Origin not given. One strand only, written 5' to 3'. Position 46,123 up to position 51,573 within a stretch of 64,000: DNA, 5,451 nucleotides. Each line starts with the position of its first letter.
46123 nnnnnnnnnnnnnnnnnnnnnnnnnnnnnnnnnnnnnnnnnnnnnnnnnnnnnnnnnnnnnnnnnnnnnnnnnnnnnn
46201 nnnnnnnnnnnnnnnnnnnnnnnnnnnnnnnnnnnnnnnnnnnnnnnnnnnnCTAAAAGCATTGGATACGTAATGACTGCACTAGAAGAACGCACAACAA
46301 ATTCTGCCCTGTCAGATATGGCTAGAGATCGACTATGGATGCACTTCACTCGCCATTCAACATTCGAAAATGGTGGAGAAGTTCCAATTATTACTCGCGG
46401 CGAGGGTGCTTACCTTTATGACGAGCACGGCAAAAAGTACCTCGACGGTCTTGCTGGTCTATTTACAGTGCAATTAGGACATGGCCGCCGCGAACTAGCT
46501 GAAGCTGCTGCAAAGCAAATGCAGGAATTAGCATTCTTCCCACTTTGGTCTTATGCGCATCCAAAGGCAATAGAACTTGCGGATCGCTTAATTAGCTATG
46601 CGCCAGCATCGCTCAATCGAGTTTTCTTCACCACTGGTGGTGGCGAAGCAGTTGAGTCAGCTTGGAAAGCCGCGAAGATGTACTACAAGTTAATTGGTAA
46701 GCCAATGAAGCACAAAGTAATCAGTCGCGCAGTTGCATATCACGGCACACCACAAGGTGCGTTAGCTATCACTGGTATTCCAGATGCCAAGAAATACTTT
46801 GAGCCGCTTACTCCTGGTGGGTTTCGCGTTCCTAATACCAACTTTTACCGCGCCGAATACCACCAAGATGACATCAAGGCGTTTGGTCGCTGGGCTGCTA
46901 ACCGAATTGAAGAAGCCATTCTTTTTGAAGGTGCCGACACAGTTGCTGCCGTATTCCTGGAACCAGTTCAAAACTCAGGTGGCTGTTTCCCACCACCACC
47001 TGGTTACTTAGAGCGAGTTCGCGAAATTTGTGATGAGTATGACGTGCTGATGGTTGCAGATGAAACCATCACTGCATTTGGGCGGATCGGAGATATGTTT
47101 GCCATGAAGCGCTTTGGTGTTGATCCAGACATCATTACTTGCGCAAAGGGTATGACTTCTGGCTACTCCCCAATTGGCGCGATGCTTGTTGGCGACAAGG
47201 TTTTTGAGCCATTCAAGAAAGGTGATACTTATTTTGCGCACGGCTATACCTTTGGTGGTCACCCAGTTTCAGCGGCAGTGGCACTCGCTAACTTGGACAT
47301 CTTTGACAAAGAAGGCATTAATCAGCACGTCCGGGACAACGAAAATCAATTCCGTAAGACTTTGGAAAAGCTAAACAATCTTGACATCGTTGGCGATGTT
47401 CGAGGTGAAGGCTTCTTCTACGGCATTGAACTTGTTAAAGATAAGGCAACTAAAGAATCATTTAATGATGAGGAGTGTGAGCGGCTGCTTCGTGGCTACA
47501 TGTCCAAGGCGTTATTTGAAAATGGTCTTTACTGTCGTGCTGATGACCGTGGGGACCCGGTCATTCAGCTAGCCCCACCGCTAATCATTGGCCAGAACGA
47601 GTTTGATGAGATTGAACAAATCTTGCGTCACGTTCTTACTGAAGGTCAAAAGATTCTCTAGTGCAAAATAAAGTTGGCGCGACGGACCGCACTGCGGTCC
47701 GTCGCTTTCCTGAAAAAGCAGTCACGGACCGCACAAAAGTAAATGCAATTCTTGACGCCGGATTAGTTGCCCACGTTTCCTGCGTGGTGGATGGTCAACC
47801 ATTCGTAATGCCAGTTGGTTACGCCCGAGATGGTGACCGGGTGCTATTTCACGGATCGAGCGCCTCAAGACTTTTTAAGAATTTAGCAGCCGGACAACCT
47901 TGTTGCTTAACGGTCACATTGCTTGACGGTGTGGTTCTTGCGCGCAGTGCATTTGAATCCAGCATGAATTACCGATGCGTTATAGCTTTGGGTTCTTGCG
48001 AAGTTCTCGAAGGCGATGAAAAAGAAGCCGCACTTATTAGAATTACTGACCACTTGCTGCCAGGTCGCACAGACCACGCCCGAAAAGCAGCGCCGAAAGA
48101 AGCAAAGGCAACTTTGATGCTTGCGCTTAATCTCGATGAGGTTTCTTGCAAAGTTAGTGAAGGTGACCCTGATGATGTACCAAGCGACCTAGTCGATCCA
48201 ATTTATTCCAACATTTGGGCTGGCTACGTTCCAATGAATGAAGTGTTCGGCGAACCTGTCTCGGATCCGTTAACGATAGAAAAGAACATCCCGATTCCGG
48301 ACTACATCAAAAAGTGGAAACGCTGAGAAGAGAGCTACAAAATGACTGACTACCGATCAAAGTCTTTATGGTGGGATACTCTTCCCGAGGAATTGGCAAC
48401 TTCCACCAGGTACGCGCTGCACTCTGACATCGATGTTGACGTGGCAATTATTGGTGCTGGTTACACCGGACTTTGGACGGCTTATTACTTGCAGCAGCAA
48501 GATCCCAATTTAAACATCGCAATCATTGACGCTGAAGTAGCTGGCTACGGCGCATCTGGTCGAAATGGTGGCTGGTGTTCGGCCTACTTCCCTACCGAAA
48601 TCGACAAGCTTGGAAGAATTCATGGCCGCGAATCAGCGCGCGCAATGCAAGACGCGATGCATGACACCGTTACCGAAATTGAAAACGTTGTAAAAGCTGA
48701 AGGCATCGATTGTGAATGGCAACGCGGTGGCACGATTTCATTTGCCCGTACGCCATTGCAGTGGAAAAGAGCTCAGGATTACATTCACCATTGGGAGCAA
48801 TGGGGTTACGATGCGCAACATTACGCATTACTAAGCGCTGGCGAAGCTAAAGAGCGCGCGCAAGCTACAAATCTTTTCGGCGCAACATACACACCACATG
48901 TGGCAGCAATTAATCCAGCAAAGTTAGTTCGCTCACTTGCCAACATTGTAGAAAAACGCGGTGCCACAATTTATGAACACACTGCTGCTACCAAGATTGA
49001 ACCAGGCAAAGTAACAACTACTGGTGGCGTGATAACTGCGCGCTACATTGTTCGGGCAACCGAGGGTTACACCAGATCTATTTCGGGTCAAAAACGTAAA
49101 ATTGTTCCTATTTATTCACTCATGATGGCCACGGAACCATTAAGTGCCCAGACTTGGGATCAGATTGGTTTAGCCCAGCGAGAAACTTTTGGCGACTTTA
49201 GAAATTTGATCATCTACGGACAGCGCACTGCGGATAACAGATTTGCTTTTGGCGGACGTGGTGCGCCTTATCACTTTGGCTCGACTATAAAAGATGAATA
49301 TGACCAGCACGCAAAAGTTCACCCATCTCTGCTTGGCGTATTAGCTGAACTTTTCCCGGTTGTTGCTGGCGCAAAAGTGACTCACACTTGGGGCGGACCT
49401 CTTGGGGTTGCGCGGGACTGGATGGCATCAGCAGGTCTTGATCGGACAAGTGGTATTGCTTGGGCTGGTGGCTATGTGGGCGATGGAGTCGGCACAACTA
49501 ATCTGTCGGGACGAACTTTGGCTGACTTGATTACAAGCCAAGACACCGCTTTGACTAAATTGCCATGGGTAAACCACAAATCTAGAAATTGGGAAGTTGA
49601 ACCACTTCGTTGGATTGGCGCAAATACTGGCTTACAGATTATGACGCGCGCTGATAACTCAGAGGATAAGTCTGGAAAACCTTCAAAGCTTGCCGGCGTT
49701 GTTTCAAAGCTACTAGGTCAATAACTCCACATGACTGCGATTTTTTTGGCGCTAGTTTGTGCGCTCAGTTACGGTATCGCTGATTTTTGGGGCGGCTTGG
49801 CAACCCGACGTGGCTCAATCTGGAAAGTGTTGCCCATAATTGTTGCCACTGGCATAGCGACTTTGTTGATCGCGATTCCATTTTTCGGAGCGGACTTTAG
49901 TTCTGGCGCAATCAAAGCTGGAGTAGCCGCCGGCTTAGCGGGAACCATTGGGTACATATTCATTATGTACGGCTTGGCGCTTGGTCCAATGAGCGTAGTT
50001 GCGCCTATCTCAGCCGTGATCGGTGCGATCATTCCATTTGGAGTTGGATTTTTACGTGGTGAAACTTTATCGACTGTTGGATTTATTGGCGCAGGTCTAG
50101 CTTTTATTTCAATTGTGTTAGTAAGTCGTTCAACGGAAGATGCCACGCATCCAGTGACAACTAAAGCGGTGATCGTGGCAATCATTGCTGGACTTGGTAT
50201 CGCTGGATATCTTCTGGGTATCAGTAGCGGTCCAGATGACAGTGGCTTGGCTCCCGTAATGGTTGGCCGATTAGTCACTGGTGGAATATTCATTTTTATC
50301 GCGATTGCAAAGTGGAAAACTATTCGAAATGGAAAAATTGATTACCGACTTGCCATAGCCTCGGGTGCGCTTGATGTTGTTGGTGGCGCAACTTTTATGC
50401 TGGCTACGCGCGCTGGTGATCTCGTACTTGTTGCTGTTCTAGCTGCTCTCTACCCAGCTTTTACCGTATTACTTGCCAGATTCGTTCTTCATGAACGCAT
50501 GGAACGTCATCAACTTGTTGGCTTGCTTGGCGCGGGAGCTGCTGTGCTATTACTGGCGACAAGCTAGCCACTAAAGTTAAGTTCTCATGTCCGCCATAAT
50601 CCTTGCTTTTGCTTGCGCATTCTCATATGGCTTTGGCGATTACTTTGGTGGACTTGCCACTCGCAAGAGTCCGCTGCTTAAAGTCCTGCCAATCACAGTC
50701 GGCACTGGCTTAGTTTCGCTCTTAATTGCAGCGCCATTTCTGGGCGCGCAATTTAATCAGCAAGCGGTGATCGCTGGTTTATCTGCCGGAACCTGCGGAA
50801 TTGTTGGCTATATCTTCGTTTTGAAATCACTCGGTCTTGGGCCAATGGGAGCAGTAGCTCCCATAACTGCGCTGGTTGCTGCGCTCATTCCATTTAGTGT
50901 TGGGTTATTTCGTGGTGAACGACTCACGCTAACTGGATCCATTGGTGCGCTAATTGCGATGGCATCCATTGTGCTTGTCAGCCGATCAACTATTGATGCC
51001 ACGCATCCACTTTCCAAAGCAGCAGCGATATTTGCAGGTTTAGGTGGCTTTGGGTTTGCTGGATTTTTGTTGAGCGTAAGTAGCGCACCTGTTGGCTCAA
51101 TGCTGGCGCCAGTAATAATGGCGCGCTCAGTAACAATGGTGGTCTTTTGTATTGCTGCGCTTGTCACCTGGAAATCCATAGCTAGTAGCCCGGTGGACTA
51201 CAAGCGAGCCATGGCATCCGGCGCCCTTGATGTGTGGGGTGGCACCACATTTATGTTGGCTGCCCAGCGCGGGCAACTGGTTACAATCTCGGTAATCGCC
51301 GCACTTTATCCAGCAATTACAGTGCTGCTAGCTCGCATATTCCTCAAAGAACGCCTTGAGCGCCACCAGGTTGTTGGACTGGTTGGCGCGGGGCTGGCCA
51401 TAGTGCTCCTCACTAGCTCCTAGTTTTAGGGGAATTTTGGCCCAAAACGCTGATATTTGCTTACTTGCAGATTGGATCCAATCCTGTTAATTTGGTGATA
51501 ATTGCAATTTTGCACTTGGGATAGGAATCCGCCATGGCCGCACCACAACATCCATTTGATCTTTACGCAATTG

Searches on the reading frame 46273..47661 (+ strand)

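Call 8: search_protein_families(library=pfam, proteins=[window:46273-47661:+], max_evalue=0.00001)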
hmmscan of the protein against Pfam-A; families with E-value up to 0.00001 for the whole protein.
window:46273-47661:+ (462 aa): 1 family
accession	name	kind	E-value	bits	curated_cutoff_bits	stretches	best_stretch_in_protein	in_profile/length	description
PF00202.27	Aminotran_3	-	4e-90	302.9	30.5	1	39-455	12-403/403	Aminotransferase class-III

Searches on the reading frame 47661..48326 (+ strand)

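Call 8: search_protein_families(library=pfam, proteins=[window:47661-48326:+], max_evalue=0.00001)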
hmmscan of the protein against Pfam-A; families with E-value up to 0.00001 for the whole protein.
window:47661-48326:+ (221 aa): 2 families
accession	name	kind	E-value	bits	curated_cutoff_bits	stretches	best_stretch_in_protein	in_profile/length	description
PF12900.13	Pyridox_ox_2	-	1.2e-35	122.9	27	1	23-164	1-139/140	Pyridoxamine 5'-phosphate oxidase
PF01243.27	PNPOx_N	-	2.5e-06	28.3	28.1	1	28-128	6-88/120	Pyridoxamine 5'-phosphate oxidase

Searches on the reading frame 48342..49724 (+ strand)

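Call 8: search_protein_families(library=pfam, proteins=[window:48342-49724:+], max_evalue=0.00001)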
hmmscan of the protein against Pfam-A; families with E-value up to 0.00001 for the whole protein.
window:48342-49724:+ (460 aa): 2 families
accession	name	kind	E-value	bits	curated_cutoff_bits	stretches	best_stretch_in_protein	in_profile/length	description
PF01266.30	DAO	-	8.1e-58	197.1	27.9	1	33-396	1-353/353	FAD dependent oxidoreductase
PF01946.23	Thi4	-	2.7e-07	30.5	26.2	1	30-74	16-59/235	Thi4 family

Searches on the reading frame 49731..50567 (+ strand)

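Call 8: search_protein_families(library=pfam, proteins=[window:49731-50567:+], max_evalue=0.00001)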
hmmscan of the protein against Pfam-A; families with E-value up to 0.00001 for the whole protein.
window:49731-50567:+ (278 aa): 1 family
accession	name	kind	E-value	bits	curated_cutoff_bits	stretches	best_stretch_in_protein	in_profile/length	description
PF00892.27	EamA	-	4.5e-17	63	28.2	2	145-276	2-134/135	EamA-like transporter family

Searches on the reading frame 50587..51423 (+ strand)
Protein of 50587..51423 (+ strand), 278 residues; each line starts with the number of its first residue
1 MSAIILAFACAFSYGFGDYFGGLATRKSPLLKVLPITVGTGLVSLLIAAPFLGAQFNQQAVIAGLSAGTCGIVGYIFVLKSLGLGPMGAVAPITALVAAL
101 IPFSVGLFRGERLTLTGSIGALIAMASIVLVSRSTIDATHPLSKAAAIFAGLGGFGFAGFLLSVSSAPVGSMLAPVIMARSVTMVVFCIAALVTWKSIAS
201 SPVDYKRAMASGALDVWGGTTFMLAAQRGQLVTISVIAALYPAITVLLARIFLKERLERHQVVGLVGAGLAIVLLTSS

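Call 8: search_protein_families(library=pfam, proteins=[window:50587-51423:+], max_evalue=0.00001)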
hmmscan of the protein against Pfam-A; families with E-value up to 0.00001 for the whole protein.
window:50587-51423:+ (278 aa): 1 family
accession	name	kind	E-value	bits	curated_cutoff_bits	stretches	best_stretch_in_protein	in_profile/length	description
PF00892.27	EamA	-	2.1e-17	64.1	28.2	2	175-276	32-134/135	EamA-like transporter family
